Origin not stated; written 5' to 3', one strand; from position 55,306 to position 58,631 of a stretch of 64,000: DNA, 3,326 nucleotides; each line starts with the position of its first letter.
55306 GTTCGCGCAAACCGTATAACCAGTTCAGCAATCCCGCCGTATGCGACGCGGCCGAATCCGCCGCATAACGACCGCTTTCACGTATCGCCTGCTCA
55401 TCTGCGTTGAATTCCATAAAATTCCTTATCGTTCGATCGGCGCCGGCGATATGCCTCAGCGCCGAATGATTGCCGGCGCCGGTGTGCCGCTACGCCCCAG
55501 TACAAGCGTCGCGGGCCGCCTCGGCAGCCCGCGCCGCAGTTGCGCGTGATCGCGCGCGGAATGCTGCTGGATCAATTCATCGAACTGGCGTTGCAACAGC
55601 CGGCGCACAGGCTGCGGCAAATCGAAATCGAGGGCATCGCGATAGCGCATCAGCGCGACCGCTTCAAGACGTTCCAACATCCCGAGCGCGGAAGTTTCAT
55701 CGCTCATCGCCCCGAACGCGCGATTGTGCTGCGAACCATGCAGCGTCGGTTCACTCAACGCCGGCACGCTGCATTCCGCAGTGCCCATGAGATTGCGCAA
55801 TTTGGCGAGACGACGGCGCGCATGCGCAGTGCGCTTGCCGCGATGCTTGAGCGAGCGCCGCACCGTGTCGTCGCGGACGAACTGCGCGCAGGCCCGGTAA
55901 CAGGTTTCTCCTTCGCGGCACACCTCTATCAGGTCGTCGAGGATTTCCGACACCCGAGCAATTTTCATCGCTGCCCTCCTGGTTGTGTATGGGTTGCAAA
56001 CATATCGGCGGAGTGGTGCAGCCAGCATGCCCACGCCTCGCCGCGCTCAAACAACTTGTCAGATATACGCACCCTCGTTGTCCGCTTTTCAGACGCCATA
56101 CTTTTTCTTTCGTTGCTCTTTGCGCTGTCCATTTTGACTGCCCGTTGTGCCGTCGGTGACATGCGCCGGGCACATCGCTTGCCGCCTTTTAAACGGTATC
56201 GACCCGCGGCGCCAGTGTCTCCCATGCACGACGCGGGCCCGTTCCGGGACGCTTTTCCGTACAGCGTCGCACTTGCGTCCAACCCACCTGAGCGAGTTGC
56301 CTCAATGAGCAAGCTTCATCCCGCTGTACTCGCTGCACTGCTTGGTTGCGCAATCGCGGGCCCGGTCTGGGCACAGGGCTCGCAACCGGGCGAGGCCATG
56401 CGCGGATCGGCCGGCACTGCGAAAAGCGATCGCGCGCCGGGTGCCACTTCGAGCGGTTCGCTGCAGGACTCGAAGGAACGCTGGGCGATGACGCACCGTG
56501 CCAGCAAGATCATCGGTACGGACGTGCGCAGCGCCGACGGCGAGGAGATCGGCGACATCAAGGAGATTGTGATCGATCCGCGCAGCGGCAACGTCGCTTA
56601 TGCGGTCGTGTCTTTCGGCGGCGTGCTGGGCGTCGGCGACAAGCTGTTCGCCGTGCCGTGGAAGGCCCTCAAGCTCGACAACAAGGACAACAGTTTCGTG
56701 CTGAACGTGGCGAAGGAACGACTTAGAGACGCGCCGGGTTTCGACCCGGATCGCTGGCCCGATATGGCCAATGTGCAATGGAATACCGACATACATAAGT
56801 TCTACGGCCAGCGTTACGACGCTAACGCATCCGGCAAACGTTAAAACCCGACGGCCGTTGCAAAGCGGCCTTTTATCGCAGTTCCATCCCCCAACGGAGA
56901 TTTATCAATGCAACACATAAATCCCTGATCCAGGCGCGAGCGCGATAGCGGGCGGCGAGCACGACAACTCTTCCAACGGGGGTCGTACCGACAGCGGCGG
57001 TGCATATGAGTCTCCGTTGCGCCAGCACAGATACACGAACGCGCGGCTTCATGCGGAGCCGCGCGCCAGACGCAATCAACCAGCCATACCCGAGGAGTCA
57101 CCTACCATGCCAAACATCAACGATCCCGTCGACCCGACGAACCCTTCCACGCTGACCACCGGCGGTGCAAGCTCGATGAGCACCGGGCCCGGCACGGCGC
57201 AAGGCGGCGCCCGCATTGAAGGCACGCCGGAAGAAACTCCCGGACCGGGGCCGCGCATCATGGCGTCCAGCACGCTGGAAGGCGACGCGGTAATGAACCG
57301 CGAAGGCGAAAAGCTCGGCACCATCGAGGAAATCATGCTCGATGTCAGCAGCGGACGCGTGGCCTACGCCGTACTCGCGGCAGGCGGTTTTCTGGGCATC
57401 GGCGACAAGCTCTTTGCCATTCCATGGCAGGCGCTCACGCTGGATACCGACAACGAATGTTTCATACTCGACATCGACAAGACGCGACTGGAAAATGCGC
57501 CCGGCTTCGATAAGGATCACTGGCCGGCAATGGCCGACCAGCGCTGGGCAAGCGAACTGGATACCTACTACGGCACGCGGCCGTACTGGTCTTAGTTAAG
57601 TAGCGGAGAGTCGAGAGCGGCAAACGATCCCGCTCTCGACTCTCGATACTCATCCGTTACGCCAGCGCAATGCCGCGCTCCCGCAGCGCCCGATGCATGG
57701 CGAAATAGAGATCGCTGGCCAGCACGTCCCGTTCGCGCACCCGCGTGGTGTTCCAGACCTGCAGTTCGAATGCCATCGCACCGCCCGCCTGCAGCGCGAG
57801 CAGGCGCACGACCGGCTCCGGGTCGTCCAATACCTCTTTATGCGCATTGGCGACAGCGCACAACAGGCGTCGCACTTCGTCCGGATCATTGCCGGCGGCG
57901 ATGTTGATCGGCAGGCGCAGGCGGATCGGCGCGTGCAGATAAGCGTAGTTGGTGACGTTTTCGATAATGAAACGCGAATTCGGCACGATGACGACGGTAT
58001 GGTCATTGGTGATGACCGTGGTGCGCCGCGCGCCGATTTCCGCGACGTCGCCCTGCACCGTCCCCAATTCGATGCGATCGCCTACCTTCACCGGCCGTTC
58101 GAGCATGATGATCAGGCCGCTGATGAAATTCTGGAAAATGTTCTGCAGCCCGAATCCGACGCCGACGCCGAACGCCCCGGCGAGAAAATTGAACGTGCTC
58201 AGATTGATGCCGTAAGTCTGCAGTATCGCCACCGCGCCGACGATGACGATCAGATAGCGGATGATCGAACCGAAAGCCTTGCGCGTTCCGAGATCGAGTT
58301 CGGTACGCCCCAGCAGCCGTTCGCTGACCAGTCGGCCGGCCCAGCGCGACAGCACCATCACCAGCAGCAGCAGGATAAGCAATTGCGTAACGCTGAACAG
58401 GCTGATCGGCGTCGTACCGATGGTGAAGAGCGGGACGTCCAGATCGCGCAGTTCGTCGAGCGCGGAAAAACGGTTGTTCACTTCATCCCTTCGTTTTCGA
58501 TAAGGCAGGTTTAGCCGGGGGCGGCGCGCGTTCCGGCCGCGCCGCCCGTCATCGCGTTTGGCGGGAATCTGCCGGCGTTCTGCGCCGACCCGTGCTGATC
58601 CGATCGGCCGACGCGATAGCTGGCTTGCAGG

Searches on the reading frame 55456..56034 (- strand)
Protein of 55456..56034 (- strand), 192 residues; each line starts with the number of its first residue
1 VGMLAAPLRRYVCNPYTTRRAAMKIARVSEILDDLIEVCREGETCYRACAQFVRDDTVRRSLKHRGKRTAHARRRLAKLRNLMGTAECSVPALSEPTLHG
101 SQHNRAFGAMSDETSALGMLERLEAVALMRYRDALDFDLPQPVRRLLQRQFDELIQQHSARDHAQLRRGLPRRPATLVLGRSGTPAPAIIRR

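Call 39: search_protein_families(library=pfam, proteins=[window:55456-56034:-], max_evalue=0.0001)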
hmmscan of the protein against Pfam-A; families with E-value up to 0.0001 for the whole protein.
window:55456-56034:- (192 aa): 1 family
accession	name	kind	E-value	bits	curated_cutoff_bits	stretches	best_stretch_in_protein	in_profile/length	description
PF09537.16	DUF2383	-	2.6e-07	31.2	30.8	1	28-135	2-109/111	Domain of unknown function (DUF2383)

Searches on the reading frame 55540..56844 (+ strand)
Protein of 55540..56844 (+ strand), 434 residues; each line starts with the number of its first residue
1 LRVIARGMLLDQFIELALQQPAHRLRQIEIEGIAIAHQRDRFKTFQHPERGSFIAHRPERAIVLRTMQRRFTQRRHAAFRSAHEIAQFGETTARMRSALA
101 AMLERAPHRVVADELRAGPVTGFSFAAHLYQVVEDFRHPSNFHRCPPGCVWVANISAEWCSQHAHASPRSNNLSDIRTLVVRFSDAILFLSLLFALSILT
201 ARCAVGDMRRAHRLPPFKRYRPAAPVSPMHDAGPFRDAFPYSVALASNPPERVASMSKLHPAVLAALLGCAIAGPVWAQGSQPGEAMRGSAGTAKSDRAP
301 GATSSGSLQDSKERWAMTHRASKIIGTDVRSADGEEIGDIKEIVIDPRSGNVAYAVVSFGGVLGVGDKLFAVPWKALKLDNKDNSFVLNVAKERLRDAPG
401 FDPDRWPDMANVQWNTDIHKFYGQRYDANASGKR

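Call 26: search_protein_families(library=pfam, proteins=[window:55540-56844:+], max_evalue=0.00001)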
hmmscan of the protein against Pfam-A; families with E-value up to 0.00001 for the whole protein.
window:55540-56844:+ (434 aa): 1 family
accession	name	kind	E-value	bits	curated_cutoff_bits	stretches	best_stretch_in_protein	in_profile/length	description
PF05239.21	PRC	-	1.6e-16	60.5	21.2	1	319-394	4-77/78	PRC-barrel domain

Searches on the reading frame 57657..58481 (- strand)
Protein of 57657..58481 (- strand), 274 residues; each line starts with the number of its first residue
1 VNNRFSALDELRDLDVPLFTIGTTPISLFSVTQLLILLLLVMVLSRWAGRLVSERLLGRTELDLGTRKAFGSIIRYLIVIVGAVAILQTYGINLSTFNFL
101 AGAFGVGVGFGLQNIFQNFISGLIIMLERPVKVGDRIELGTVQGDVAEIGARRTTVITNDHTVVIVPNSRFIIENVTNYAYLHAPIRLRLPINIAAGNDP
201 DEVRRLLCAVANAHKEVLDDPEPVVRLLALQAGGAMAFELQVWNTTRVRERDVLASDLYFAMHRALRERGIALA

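Call 39: search_protein_families(library=pfam, proteins=[window:57657-58481:-], max_evalue=0.0001)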
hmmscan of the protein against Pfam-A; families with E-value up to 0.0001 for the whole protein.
window:57657-58481:- (274 aa): 3 families
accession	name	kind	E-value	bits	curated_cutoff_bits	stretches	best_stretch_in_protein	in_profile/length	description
PF00924.24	MS_channel_2nd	-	1e-21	77.3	20.2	1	114-180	1-67/68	Mechanosensitive ion channel, beta-domain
PF21082.3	MS_channel_3rd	-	2.2e-08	34.8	21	1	190-272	3-87/88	Mechanosensitive ion channel MscS, C-terminal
PF21088.3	MS_channel_1st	-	2e-06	28.1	23.1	1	73-113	2-42/42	Mechanosensitive ion channel, transmembrane helices 2/3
